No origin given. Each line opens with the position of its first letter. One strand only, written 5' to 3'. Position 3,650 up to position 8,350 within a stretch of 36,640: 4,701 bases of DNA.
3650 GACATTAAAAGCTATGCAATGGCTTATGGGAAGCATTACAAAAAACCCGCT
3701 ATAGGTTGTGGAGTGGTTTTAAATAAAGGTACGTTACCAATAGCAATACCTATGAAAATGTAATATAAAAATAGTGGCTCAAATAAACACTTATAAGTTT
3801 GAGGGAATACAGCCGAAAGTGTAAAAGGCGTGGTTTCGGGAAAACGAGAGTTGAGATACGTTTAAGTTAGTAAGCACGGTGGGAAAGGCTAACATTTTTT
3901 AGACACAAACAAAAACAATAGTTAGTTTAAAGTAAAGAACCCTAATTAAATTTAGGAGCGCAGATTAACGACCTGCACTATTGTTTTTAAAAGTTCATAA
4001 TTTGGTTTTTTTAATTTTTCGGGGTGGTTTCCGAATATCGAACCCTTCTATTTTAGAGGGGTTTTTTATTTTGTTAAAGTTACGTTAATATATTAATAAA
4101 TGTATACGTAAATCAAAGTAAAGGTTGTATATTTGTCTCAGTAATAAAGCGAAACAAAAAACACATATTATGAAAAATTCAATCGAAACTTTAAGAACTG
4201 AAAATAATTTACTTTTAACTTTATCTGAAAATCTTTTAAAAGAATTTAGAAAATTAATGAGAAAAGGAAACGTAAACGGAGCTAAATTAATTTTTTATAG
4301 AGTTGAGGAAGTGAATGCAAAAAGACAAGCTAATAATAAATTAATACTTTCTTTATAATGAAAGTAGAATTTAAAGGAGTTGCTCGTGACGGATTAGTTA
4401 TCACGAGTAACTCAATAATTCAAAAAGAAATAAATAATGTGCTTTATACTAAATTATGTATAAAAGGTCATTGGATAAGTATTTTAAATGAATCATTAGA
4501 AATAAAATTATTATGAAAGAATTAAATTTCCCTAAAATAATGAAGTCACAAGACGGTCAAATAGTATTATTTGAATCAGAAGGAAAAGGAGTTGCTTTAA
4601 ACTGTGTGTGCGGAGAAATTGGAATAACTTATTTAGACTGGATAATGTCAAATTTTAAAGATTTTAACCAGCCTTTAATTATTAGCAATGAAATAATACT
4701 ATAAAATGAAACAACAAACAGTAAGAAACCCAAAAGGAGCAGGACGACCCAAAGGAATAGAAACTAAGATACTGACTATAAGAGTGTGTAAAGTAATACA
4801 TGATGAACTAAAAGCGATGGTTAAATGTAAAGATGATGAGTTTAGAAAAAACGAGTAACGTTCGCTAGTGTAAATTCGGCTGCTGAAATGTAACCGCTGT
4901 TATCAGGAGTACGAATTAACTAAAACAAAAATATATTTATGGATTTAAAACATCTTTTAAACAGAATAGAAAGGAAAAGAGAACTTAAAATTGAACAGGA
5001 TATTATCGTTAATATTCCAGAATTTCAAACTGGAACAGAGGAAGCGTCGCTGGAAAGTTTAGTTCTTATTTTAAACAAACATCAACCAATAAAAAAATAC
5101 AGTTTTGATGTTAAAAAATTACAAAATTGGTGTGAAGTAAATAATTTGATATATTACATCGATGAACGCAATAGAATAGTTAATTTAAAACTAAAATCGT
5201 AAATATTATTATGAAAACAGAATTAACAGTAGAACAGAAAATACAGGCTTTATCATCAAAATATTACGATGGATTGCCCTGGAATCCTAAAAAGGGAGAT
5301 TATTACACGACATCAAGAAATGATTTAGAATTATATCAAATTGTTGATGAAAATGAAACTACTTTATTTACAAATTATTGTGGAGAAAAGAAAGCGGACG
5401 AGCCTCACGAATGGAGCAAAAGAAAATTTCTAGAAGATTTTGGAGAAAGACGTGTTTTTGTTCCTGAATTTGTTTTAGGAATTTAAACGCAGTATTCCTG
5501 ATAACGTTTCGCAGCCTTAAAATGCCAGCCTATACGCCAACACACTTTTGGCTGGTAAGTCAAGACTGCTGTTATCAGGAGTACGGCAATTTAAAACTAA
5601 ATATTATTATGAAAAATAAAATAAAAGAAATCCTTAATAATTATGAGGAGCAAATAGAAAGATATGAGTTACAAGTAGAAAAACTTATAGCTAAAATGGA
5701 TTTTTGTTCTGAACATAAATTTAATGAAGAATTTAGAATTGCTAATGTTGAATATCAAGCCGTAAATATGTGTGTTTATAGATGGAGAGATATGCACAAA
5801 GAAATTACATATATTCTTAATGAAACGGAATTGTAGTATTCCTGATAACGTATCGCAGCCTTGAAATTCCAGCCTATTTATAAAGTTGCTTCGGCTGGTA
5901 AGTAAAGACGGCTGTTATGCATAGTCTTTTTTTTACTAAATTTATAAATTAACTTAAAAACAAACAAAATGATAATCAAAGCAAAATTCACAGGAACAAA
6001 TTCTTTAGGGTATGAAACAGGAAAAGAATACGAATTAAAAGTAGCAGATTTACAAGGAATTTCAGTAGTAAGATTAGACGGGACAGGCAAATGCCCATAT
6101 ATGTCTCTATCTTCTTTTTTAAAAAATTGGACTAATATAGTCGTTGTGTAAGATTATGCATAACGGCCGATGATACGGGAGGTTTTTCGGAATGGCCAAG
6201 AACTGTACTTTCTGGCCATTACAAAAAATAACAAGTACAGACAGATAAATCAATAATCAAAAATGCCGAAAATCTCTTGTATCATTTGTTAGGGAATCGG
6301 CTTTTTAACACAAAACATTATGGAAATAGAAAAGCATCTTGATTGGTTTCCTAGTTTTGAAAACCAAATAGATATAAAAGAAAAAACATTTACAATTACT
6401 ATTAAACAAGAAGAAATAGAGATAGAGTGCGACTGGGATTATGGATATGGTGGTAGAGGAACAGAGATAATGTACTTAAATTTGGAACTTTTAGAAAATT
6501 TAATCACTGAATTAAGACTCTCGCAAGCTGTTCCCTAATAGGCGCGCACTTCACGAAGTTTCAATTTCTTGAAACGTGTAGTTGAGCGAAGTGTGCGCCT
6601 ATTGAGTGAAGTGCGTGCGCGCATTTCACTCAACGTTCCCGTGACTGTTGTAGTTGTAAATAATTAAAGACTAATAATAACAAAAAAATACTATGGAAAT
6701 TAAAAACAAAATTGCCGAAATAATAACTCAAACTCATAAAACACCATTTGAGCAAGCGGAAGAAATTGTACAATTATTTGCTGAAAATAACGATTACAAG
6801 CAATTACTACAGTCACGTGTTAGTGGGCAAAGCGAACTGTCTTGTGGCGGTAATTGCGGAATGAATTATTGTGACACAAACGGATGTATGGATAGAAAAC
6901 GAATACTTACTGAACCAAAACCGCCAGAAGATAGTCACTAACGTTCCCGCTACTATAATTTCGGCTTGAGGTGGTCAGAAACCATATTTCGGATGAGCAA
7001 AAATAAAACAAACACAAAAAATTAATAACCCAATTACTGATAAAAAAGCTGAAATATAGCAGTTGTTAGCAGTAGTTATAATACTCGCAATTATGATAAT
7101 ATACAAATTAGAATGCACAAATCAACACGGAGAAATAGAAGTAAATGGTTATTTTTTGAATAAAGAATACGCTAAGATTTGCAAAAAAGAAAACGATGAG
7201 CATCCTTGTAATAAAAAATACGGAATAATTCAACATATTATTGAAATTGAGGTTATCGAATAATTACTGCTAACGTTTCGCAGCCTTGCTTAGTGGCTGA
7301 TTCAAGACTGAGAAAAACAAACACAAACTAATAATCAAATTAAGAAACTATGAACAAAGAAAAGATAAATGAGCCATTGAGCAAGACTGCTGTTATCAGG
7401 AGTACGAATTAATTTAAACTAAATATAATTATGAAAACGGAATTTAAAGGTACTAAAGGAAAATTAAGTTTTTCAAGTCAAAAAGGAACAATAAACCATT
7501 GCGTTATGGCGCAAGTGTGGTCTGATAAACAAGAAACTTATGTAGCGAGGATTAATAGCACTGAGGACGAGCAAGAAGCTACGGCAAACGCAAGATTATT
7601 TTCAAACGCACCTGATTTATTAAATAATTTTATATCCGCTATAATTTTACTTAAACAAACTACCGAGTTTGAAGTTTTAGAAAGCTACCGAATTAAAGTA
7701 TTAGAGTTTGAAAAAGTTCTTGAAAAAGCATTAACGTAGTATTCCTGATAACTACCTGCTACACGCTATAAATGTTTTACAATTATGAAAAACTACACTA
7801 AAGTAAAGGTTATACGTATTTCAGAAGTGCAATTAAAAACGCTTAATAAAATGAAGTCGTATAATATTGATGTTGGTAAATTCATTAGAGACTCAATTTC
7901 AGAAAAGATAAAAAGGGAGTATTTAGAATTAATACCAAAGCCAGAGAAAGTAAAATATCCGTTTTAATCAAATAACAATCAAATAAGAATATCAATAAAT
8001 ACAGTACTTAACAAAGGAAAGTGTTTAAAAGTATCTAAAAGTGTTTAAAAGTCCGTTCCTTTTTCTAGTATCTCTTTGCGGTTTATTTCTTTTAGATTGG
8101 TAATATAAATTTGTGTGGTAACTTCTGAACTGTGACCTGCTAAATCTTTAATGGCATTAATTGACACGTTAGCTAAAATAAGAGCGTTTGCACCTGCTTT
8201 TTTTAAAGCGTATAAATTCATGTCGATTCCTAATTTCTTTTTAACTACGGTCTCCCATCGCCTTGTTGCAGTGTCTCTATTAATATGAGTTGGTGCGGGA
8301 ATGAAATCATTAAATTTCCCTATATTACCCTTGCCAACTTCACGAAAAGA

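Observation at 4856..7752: Small-ORF array punctuated by a family of folded intercistronic elements with shared 14-nt inverted arms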

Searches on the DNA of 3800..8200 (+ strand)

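Call 10: search_dna_similar(query=window:3800-8200:+, collection=phages, mode=distant, max_rows=30)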
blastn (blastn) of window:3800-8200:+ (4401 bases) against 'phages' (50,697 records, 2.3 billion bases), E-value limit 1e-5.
Records with a match: 15; places in all: 16; records where one place covers at least 80% of the query: 0.
Best place of each record, by identity: 80-90% 7; 60-80% 8.
By first word of the organism name: Flavobacterium 12; Polaribacter 2; Rhodobacteraceae 1.
By host as written in the record: - 3; Flavobacterium psychrophilum strain MH1 2; Flavobacterium psychrophilum A2 2; Flavobacterium psychrophilum T23 2; Flavobacterium psychrophilum MH1 2; Flavobacterium psychrophilum 990512-1/1B 1; Flavobacterium psychrophilum FPS-D10 1; Flavobacterium psychrophilum FPS-D15 1; and 1 more.
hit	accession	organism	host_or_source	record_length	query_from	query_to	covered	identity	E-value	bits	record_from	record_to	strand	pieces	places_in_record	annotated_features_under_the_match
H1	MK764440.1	Flavobacterium phage FPSV-F7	Flavobacterium psychrophilum 990512-1/1B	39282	3138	4128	7%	77.2%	3e-34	219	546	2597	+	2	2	hypothetical protein (x6)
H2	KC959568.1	Flavobacterium phage 6H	Flavobacterium psychrophilum strain MH1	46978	3140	4128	7%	77.0%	3e-34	216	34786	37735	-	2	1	hypothetical protein (x6) | cytochrome c oxidase subunit I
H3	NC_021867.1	Flavobacterium phage 6H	Flavobacterium psychrophilum strain MH1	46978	3140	4128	7%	77.0%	3e-34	216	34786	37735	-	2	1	hypothetical protein (x6) | cytochrome c oxidase subunit I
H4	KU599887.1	Flavobacterium phage 2A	Flavobacterium psychrophilum A2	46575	3971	4128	4%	81.6%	3e-34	155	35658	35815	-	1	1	hypothetical protein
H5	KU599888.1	Flavobacterium phage 23T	Flavobacterium psychrophilum T23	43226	3971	4128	4%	81.6%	3e-34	155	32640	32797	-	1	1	hypothetical protein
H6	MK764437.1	Flavobacterium phage FPSV-D15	Flavobacterium psychrophilum FPS-D10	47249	3971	4128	4%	81.6%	3e-34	155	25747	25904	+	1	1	hypothetical protein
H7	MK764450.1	Flavobacterium phage FPSV-D35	Flavobacterium psychrophilum FPS-D15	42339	3971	4128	4%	81.6%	3e-34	155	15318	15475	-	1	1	hypothetical protein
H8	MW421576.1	Flavobacterium phage FPSV-D17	Flavobacterium psychrophilum strain ...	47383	3971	4128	4%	81.6%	3e-34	155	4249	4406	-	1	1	record has no annotation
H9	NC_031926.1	Flavobacterium phage 2A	Flavobacterium psychrophilum A2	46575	3971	4128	4%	81.6%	3e-34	155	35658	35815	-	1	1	hypothetical protein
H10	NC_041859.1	Flavobacterium phage 23T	Flavobacterium psychrophilum T23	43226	3971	4128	4%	81.6%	3e-34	155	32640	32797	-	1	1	hypothetical protein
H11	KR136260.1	Polaribacter phage P12002S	seawater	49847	3970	4123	3%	74.7%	2e-18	103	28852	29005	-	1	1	hypothetical protein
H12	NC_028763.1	Polaribacter phage P12002S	seawater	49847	3970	4123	3%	74.7%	2e-18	103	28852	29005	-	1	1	hypothetical protein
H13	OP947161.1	Rhodobacteraceae phage LS06-2018-MD05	-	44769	3291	3451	4%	69.5%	1e-6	64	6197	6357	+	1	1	hypothetical protein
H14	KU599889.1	Flavobacterium phage 1H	Flavobacterium psychrophilum MH1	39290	3140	3270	3%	71.8%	5e-6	61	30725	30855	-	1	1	hypothetical protein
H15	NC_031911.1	Flavobacterium phage 1H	Flavobacterium psychrophilum MH1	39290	3140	3270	3%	71.8%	5e-6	61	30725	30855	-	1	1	hypothetical protein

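Call 30: get_annotated_region(hit=H2, flank=6000)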
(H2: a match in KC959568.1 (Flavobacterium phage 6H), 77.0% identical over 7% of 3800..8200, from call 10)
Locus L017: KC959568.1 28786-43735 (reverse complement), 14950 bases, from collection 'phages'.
description: Flavobacterium phage 6H, complete genome.
organism: Flavobacterium phage 6H (NCBI taxid 1325731)
taxonomy: Viruses; Duplodnaviria; Heunggongvirae; Uroviricota; Caudoviricetes; Duneviridae; Unahavirus; Unahavirus uv6H
host: Flavobacterium psychrophilum strain MH1; source: -; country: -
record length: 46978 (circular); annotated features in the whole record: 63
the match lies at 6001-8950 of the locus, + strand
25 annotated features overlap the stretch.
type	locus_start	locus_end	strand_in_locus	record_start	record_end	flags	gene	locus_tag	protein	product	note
CDS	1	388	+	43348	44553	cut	-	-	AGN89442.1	hypothetical protein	-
CDS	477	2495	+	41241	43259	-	-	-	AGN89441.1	hypothetical protein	-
CDS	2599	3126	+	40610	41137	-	-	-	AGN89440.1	hypothetical protein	-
CDS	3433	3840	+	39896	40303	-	-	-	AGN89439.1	di-trans,poly-cis-decaprenylcistransferase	-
CDS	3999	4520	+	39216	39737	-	-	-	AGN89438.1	hypothetical protein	-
CDS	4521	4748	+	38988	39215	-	-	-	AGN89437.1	hypothetical protein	-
CDS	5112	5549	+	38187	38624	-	-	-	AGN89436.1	hypothetical protein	-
CDS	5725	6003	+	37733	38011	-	-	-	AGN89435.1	hypothetical protein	similar to hypothetical protein B739_1270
CDS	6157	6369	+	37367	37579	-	-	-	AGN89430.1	hypothetical protein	-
CDS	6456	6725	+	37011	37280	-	-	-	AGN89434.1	hypothetical protein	-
CDS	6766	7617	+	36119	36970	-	-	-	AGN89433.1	hypothetical protein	-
CDS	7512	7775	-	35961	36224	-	-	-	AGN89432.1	hypothetical protein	-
CDS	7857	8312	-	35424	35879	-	-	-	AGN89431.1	cytochrome c oxidase subunit I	-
CDS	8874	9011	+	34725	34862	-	-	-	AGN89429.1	hypothetical protein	-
CDS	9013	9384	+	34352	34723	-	-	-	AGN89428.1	hypothetical protein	-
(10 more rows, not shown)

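Call 34: search_dna_similar(query=L017:4900-9400:+, collection=phages, mode=near, max_rows=40)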
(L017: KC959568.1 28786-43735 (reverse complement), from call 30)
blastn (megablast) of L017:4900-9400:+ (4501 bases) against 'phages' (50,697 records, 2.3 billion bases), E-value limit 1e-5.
Records with a match: 12; places in all: 18; records where one place covers at least 80% of the query: 2.
Best place of each record, by identity: >=99% 7; 95-99% 5.
By first word of the organism name: Flavobacterium 12.
By host as written in the record: Flavobacterium psychrophilum strain MH1 2; Flavobacterium psychrophilum T23 2; Flavobacterium psychrophilum A2 2; Flavobacterium psychrophilum MH1 2; Flavobacterium psychrophilum strain FPS-D14 1; Flavobacterium psychrophilum FPS-D10 1; Flavobacterium psychrophilum FPS-D15 1; Flavobacterium psychrophilum 990512-1/1B 1.
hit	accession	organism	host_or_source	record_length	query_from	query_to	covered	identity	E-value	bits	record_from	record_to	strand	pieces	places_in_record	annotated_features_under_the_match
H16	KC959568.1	Flavobacterium phage 6H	Flavobacterium psychrophilum strain MH1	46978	1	4501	100%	100.0%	0e+0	8312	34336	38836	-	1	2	hypothetical protein (x8) | cytochrome c oxidase subunit I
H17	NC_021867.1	Flavobacterium phage 6H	Flavobacterium psychrophilum strain MH1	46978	1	4501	100%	100.0%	0e+0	8312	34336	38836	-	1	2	hypothetical protein (x7) | cytochrome c oxidase subunit I | YopX family protein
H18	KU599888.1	Flavobacterium phage 23T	Flavobacterium psychrophilum T23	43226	1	4501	62%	98.2%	0e+0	5906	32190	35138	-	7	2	hypothetical protein (x4) | similar to hypothetical protein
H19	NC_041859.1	Flavobacterium phage 23T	Flavobacterium psychrophilum T23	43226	1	4501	62%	98.2%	0e+0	5906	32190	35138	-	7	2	hypothetical protein (x3) | YopX family protein | similar to hypothetical protein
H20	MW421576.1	Flavobacterium phage FPSV-D17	Flavobacterium psychrophilum strain ...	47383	645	4501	59%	99.0%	0e+0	5008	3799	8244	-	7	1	record has no annotation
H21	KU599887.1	Flavobacterium phage 2A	Flavobacterium psychrophilum A2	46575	1116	4501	55%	99.8%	0e+0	4631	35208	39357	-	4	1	hypothetical protein (x9)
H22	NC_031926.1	Flavobacterium phage 2A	Flavobacterium psychrophilum A2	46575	1116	4501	55%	99.8%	0e+0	4631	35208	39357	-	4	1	hypothetical protein (x8) | YopX family protein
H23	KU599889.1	Flavobacterium phage 1H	Flavobacterium psychrophilum MH1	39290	1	3881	51%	100.0%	0e+0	4258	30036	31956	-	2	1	hypothetical protein (x5)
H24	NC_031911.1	Flavobacterium phage 1H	Flavobacterium psychrophilum MH1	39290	1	3881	51%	100.0%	0e+0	4258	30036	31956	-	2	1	hypothetical protein (x5)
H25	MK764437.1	Flavobacterium phage FPSV-D15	Flavobacterium psychrophilum FPS-D10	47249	645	3877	45%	99.4%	0e+0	3688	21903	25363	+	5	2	hypothetical protein (x7)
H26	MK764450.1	Flavobacterium phage FPSV-D35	Flavobacterium psychrophilum FPS-D15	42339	645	3877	45%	98.8%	0e+0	3842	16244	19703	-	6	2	hypothetical protein (x7)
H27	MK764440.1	Flavobacterium phage FPSV-F7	Flavobacterium psychrophilum 990512-1/1B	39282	646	4501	41%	98.5%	0e+0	3773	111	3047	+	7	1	hypothetical protein (x8)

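Call 35: get_annotated_region(hit=H18, flank=1500)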
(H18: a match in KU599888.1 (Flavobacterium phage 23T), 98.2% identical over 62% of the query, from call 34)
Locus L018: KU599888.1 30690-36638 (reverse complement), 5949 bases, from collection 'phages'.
description: Flavobacterium phage 23T, complete genome.
organism: Flavobacterium phage 23T (NCBI taxid 1814279)
taxonomy: Viruses; Duplodnaviria; Heunggongvirae; Uroviricota; Caudoviricetes; Duneviridae; Unahavirus; Unahavirus uv23T
host: Flavobacterium psychrophilum T23; source: -; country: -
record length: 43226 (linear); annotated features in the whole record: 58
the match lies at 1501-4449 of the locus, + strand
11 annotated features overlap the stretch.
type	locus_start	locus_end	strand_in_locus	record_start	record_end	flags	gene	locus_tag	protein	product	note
CDS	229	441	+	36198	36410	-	-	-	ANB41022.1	hypothetical protein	-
CDS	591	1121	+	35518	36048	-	-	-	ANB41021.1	hypothetical protein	-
CDS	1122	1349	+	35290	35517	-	-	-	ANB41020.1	hypothetical protein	-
CDS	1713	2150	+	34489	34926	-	-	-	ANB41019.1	hypothetical protein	-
misc_feature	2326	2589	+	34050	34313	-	-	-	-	-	similar to hypothetical protein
CDS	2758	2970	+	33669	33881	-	-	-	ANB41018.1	hypothetical protein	-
CDS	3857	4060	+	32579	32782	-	-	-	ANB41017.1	hypothetical protein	-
CDS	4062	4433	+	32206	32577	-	-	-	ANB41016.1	hypothetical protein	-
CDS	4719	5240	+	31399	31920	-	-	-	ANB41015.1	hypothetical protein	-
CDS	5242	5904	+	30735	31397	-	-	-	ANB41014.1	hypothetical protein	-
CDS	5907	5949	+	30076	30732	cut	-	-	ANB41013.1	hypothetical protein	-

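Call 36: get_annotated_region(hit=H20, flank=1500)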
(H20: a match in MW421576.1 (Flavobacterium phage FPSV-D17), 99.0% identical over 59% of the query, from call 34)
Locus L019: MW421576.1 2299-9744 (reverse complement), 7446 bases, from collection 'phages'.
description: UNVERIFIED: Flavobacterium phage FPSV-D17, complete genome.
organism: Flavobacterium phage FPSV-D17 (NCBI taxid 2801870)
taxonomy: Viruses; Duplodnaviria; Heunggongvirae; Uroviricota; Caudoviricetes; Duneviridae; Unahavirus
host: Flavobacterium psychrophilum strain FPS-D14; source: -; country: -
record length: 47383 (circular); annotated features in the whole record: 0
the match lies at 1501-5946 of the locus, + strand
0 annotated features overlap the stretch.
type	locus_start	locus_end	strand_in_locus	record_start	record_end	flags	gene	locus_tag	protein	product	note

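Call 37: get_annotated_region(hit=H21, flank=1500)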
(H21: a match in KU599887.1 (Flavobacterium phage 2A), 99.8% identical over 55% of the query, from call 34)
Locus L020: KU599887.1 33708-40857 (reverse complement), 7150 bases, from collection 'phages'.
description: Flavobacterium phage 2A, complete genome.
organism: Flavobacterium phage 2A (NCBI taxid 1792273)
taxonomy: Viruses; Duplodnaviria; Heunggongvirae; Uroviricota; Caudoviricetes; Duneviridae; Unahavirus; Unahavirus uv2A
host: Flavobacterium psychrophilum A2; source: -; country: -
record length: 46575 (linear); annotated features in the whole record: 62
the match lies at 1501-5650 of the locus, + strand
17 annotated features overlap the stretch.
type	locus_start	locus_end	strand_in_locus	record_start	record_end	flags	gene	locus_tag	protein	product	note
CDS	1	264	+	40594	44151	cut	-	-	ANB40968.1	hypothetical protein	-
CDS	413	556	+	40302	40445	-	-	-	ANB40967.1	hypothetical protein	-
CDS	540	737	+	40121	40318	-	-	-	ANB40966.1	hypothetical protein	-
CDS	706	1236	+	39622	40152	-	-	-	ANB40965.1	hypothetical protein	-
CDS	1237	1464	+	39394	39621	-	-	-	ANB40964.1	hypothetical protein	-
CDS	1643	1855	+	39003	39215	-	-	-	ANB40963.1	hypothetical protein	-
CDS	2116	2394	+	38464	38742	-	-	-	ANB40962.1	hypothetical protein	-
CDS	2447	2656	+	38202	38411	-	-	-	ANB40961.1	hypothetical protein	-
CDS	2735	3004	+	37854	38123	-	-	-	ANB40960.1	hypothetical protein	-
CDS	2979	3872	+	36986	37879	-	-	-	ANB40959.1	hypothetical protein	-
CDS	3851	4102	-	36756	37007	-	-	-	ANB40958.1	hypothetical protein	-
CDS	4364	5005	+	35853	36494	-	-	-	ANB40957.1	hypothetical protein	-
CDS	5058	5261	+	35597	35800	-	-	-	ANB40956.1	hypothetical protein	-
CDS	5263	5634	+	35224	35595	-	-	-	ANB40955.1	hypothetical protein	-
CDS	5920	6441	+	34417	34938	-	-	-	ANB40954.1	hypothetical protein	-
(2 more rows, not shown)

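Call 38: get_annotated_region(hit=H23, flank=1500)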
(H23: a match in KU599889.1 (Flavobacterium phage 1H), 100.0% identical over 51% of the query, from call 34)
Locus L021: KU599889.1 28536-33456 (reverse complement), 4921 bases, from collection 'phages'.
description: Flavobacterium phage 1H, complete genome.
organism: Flavobacterium phage 1H (NCBI taxid 1792272)
taxonomy: Viruses; Duplodnaviria; Heunggongvirae; Uroviricota; Caudoviricetes; Duneviridae; Unahavirus; Unahavirus uv1H
host: Flavobacterium psychrophilum MH1; source: -; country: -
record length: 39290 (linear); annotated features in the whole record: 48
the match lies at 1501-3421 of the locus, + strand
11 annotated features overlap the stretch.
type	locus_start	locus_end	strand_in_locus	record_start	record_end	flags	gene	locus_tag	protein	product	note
CDS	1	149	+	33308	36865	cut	-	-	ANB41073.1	hypothetical protein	-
CDS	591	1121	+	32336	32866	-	-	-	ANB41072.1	hypothetical protein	-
CDS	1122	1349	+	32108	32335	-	-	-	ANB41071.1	hypothetical protein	-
CDS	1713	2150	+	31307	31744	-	-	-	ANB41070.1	hypothetical protein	-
CDS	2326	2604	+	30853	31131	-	-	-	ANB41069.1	hypothetical protein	-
CDS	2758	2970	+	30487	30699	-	-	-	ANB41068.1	hypothetical protein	-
CDS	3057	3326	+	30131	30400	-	-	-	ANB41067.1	hypothetical protein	-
CDS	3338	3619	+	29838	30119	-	-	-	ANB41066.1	hypothetical protein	-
CDS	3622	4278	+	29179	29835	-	-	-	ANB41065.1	hypothetical protein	-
CDS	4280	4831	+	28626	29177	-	-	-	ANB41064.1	hypothetical protein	-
CDS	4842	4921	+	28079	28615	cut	-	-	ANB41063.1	hypothetical protein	-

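Call 39: get_annotated_region(hit=H25, flank=1500)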
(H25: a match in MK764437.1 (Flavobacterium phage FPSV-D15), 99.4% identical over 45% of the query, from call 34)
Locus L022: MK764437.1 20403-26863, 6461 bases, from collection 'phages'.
description: Flavobacterium phage FPSV-D15, complete genome.
organism: Flavobacterium phage FPSV-D15 (NCBI taxid 2575338)
taxonomy: Viruses; Duplodnaviria; Heunggongvirae; Uroviricota; Caudoviricetes; Duneviridae; Unahavirus
host: Flavobacterium psychrophilum FPS-D10; source: -; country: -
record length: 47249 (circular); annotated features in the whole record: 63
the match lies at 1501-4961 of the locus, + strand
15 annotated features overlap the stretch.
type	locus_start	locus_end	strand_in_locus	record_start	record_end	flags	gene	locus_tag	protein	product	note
CDS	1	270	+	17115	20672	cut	-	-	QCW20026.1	toprim domain-containing protein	unknown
CDS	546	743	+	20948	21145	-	-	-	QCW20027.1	hypothetical protein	unknown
CDS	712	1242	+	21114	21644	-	-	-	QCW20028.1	hypothetical protein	unknown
CDS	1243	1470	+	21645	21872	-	-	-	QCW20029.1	hypothetical protein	unknown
CDS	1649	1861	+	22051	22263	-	-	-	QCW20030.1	hypothetical protein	unknown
CDS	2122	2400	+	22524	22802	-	-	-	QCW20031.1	hypothetical protein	unknown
CDS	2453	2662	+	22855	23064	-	-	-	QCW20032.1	hypothetical protein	unknown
CDS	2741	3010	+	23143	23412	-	-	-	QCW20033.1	hypothetical protein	unknown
CDS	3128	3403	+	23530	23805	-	-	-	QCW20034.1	hypothetical protein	unknown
CDS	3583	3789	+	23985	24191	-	-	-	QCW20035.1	hypothetical protein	unknown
CDS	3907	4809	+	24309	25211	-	-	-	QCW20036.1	hypothetical protein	unknown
CDS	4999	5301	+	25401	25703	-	-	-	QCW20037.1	hypothetical protein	unknown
CDS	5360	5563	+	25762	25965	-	-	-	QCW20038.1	hypothetical protein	unknown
CDS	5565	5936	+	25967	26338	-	-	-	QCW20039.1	hypothetical protein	unknown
CDS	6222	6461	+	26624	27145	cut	-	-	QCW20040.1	hypothetical protein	unknown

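Call 40: get_annotated_region(hit=H27, flank=1500)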
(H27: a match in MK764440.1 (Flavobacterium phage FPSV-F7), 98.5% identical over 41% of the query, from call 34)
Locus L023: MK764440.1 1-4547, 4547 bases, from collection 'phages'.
description: Flavobacterium phage FPSV-F7, complete genome.
organism: Flavobacterium phage FPSV-F7 (NCBI taxid 2575344)
taxonomy: Viruses; Duplodnaviria; Heunggongvirae; Uroviricota; Caudoviricetes; Duneviridae; Unahavirus
host: Flavobacterium psychrophilum 990512-1/1B; source: -; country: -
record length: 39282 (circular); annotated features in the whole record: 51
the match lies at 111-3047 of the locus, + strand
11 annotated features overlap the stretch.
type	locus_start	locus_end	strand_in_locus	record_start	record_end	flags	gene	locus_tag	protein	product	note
CDS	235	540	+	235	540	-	-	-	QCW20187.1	hypothetical protein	unknown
CDS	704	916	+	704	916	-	-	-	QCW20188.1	hypothetical protein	unknown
CDS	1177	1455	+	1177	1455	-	-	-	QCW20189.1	hypothetical protein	unknown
CDS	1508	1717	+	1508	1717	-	-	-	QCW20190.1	hypothetical protein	unknown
CDS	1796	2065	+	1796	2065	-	-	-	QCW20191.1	hypothetical protein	unknown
CDS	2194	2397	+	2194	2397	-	-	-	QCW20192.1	hypothetical protein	unknown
CDS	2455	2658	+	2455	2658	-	-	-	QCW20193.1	hypothetical protein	unknown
CDS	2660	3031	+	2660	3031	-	-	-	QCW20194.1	hypothetical protein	unknown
CDS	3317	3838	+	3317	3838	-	-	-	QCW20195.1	hypothetical protein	unknown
CDS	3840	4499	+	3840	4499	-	-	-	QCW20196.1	hypothetical protein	unknown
CDS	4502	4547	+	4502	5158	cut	-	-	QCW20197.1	hypothetical protein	unknown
